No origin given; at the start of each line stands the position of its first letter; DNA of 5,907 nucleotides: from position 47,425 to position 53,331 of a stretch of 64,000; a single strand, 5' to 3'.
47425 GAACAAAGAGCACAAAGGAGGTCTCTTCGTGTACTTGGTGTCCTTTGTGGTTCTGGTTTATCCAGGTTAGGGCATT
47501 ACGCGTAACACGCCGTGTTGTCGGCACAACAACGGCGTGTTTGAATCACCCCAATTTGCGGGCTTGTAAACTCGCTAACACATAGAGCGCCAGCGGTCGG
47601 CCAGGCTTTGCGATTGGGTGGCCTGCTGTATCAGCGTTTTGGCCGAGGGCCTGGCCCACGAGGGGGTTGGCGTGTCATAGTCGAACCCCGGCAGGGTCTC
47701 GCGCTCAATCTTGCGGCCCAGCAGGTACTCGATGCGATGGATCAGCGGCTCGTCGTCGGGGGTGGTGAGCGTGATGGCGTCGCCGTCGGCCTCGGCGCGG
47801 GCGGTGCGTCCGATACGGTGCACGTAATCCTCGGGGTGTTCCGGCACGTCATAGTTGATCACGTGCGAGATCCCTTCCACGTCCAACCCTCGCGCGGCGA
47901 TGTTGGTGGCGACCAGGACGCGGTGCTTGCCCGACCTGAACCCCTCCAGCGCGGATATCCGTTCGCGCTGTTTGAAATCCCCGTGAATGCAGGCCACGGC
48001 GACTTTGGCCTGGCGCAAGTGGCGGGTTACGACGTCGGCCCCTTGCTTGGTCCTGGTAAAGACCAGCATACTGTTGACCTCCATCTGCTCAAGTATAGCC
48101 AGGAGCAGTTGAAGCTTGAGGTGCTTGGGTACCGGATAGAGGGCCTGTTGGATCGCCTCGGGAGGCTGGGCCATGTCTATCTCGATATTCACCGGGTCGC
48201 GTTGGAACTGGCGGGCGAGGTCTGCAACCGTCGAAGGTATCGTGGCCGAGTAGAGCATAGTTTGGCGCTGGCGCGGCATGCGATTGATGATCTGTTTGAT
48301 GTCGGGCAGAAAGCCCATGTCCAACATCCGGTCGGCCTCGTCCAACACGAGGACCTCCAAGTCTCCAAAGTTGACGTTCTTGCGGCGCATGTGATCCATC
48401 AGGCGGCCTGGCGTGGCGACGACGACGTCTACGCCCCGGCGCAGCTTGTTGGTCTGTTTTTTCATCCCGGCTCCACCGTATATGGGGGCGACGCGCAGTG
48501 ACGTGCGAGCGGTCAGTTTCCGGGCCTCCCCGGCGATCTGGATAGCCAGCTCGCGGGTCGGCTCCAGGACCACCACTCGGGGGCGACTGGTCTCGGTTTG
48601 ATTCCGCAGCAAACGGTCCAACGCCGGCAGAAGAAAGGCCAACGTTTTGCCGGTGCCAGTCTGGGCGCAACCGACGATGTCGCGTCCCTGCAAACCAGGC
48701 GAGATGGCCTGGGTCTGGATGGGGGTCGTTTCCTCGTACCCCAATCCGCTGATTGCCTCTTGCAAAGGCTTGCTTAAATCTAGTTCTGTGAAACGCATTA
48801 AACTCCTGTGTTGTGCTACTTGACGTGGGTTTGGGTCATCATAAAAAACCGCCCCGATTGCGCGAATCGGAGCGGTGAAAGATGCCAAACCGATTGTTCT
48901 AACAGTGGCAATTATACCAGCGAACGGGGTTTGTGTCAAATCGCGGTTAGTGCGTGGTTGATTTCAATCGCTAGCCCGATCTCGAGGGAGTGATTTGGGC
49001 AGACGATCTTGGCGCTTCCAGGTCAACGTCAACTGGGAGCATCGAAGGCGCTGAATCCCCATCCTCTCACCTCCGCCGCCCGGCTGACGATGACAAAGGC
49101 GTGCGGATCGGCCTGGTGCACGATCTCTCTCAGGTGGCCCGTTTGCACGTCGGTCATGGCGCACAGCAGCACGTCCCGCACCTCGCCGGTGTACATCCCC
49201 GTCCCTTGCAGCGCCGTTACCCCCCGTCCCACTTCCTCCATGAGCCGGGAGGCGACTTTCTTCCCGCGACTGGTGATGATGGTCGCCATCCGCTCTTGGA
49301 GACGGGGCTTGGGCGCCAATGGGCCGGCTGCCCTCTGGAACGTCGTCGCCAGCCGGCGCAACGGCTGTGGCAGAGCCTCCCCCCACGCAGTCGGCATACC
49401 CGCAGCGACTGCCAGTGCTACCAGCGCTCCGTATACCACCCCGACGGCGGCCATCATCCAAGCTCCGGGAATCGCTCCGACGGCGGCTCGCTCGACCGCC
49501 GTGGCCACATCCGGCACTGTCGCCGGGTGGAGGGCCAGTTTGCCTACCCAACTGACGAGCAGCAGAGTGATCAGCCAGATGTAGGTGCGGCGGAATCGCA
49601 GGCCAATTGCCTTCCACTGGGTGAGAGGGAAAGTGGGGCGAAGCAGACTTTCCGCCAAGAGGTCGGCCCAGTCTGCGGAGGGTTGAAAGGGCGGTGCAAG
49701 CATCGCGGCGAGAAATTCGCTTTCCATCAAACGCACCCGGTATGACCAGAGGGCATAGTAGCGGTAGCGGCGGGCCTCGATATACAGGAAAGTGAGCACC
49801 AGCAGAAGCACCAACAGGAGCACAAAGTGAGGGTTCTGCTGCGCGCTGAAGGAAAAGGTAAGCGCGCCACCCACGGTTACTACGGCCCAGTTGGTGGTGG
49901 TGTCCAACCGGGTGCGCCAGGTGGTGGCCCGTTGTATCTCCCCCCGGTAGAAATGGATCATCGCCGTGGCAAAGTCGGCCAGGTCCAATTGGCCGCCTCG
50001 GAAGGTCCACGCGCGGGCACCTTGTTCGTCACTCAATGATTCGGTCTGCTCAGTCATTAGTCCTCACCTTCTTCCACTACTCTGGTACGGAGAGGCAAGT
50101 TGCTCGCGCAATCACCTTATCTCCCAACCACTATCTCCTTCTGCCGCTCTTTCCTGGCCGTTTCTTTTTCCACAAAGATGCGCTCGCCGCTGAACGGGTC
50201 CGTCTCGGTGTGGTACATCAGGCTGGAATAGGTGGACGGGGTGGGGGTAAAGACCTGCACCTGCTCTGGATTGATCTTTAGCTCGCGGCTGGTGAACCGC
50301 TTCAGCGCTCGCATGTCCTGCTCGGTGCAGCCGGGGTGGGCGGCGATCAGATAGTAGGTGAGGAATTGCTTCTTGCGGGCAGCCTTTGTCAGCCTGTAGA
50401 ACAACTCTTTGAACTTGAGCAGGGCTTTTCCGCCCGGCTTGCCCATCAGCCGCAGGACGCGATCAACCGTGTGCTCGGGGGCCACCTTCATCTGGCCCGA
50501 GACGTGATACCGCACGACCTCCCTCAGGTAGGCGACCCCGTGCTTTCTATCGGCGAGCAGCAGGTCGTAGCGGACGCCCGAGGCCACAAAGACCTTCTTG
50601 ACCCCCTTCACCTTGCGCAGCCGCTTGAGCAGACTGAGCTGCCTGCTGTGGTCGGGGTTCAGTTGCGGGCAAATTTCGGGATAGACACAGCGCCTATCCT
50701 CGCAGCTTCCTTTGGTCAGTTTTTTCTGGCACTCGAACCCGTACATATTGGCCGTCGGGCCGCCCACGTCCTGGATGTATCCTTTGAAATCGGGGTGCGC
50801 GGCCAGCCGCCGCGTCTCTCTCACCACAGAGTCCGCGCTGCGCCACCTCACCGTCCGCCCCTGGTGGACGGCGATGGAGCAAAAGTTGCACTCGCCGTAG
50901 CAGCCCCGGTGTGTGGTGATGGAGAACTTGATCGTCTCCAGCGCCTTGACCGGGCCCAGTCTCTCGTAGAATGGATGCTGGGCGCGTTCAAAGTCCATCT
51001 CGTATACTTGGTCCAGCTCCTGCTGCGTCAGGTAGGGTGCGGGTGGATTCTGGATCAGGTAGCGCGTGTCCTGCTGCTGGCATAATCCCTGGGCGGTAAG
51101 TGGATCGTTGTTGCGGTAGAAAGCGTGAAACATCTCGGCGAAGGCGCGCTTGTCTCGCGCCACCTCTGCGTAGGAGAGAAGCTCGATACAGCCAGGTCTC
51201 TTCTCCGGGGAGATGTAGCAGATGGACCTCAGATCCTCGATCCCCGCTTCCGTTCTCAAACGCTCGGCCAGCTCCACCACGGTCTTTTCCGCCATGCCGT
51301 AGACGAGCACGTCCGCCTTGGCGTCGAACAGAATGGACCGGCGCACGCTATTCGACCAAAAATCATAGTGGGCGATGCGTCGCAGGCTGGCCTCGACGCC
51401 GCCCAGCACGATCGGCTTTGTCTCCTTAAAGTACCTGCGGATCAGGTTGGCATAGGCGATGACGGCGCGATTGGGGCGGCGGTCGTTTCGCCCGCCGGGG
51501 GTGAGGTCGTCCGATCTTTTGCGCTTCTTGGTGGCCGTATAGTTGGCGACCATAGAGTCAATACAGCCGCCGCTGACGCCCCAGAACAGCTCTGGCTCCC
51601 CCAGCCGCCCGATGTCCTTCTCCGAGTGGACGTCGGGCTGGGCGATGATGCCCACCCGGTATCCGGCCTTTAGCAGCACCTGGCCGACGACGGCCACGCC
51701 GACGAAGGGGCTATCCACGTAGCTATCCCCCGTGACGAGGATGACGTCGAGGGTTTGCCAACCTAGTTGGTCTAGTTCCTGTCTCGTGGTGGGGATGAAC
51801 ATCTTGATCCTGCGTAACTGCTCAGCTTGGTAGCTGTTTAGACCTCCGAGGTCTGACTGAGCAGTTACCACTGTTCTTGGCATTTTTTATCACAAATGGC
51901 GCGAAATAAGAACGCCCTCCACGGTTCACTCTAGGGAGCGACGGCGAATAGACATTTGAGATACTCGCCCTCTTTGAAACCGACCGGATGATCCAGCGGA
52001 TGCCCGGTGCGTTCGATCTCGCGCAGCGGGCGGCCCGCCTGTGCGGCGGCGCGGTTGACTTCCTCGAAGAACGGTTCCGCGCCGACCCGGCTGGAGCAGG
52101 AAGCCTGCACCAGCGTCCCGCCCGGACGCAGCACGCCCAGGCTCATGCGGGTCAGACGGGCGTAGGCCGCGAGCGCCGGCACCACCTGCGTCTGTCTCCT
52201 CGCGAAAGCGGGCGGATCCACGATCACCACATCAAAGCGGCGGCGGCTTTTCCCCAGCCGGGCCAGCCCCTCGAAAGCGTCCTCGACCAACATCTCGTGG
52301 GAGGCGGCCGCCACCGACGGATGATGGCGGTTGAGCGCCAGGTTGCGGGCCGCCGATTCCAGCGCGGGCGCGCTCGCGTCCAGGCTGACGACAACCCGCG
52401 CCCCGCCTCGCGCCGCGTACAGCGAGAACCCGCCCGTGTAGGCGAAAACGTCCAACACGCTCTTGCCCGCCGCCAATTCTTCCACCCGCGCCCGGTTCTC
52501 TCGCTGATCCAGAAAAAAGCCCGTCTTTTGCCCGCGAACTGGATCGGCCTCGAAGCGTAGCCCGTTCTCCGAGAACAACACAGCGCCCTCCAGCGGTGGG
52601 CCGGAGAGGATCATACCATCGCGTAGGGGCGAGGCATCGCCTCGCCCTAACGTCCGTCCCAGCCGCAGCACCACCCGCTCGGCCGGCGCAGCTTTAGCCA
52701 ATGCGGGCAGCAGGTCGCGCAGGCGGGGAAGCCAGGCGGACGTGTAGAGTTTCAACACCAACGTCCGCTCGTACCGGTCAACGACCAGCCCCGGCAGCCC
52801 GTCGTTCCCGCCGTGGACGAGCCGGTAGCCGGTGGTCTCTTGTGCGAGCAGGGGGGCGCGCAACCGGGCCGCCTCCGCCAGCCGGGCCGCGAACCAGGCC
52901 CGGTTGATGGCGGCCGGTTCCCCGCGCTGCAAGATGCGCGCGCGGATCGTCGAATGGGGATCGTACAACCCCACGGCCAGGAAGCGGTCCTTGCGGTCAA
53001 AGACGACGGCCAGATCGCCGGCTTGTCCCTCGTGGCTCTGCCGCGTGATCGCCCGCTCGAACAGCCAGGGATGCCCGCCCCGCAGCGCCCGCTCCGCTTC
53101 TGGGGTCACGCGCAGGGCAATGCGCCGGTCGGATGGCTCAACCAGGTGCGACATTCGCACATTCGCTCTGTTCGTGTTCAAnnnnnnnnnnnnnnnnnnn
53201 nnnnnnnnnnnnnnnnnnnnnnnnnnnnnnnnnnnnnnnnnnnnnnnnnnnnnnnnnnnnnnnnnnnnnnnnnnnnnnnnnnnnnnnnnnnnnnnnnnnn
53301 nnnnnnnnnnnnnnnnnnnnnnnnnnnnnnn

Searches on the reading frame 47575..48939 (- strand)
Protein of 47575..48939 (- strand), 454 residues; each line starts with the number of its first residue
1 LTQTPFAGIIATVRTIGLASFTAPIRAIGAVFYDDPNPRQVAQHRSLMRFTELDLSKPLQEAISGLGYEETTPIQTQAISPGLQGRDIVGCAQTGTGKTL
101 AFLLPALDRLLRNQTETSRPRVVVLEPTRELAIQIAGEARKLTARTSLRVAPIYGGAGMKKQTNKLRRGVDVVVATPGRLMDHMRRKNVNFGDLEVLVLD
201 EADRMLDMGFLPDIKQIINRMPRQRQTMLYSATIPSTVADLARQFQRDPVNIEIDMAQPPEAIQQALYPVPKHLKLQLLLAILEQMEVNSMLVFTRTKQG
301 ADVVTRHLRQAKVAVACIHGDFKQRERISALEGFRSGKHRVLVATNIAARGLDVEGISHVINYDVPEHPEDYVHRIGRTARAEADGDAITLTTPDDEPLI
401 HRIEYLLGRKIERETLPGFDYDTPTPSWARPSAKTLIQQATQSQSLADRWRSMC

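Call 74: search_protein_families(library=pfam, proteins=[window:47575-48939:-], max_evalue=0.00001)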
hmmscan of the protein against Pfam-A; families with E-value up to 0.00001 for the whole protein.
window:47575-48939:- (454 aa): 3 families
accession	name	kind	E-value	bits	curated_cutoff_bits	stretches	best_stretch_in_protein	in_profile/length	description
PF00270.35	DEAD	-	7.4e-53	179.1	26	1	72-240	1-166/167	DEAD/DEAH box helicase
PF00271.37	Helicase_C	-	8.9e-34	116.5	23.5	1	275-382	2-109/110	Helicase conserved C-terminal domain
PF04851.21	ResIII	-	7e-07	29.7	22.5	1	92-234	30-162/164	Type III restriction enzyme, res subunit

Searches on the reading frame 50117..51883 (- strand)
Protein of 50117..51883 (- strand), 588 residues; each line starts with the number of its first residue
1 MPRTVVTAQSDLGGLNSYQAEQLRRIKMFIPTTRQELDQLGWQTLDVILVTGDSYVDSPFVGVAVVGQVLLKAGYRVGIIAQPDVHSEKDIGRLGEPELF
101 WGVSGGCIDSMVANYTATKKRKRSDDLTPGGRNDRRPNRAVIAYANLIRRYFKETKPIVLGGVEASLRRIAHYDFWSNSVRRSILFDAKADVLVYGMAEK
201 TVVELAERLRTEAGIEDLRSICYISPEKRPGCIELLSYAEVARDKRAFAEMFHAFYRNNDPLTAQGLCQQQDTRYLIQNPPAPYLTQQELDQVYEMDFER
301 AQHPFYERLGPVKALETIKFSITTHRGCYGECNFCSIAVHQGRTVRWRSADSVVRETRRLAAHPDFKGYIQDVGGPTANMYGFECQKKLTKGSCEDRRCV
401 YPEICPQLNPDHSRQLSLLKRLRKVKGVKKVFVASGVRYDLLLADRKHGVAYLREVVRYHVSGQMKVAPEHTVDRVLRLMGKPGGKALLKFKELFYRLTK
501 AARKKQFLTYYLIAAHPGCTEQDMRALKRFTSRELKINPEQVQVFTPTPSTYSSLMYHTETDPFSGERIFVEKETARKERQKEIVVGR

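Call 74: search_protein_families(library=pfam, proteins=[window:50117-51883:-], max_evalue=0.00001)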
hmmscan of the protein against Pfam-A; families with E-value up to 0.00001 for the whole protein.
window:50117-51883:- (588 aa): 2 families
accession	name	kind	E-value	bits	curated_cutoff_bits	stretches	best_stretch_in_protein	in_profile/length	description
PF08497.15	Radical_SAM_N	-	2.3e-119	398.6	25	1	29-321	1-301/301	Radical SAM N-terminal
PF04055.27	Radical_SAM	-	8.3e-08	33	29.5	1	323-530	2-165/166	Radical SAM superfamily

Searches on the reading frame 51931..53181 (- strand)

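Call 74: search_protein_families(library=pfam, proteins=[window:51931-53181:-], max_evalue=0.00001)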
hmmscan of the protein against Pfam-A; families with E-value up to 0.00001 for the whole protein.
window:51931-53181:- (416 aa): 3 families
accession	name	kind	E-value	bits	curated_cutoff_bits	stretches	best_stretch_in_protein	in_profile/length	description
PF10672.15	Methyltrans_SAM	-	8.1e-29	101.2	27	1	127-381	12-258/286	S-adenosylmethionine-dependent methyltransferase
PF17785.7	PUA_3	-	7.2e-20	71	22.6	1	23-86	1-64/64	PUA-like domain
PF03602.21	Cons_hypoth95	-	1.4e-08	35.1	24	1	237-344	40-143/182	Conserved hypothetical protein 95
